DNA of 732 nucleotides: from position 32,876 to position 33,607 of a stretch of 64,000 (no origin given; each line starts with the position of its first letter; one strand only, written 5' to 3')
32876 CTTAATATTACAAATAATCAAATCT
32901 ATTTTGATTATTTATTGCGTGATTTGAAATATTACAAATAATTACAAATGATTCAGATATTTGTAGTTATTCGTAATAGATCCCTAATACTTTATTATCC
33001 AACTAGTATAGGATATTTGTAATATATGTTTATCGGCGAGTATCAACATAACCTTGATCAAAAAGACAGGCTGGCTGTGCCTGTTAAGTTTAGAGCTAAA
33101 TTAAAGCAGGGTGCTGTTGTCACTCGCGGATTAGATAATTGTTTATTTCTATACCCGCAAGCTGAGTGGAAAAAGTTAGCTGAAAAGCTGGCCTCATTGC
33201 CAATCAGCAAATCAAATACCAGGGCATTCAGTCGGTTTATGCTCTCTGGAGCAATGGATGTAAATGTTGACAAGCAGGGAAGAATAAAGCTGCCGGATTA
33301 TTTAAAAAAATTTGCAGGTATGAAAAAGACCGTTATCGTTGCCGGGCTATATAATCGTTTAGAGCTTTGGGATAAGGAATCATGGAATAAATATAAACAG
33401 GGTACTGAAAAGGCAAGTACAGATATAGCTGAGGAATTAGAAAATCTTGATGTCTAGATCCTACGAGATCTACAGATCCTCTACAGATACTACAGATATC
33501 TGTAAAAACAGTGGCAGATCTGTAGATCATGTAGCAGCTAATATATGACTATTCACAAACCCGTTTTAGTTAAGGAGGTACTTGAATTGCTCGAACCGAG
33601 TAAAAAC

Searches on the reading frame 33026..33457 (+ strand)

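Call 23: search_protein_families(library=ncbifam, proteins=[window:33026-33457:+], max_evalue=0.00001)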
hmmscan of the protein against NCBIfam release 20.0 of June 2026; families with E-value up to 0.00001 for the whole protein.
window:33026-33457:+ (143 aa): 6 families
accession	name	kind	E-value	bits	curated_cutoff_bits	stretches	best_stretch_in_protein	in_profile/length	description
TIGR00242.1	TIGR00242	equivalog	8.9e-46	155.4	98.35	1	1-142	1-143/144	division/cell wall cluster transcriptional repressor MraZ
NF001482.0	PRK00326.3-4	equivalog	4.3e-25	88.3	168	1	1-136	1-153/160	division/cell wall cluster transcriptional repressor MraZ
NF001476.0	PRK00326.2-2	equivalog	1.3e-24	86.7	162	1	1-139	4-153/163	division/cell wall cluster transcriptional repressor MraZ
NF001477.0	PRK00326.2-4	equivalog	1.4e-18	67.2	162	1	1-130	3-137/155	division/cell wall cluster transcriptional repressor MraZ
NF001483.0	PRK00326.3-5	equivalog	4.8e-13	49.6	239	1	2-137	3-144/155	division/cell wall cluster transcriptional repressor MraZ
NF001475.0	PRK00326.2-1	equivalog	1.5e-11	44.4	257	1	2-131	4-138/149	division/cell wall cluster transcriptional repressor MraZ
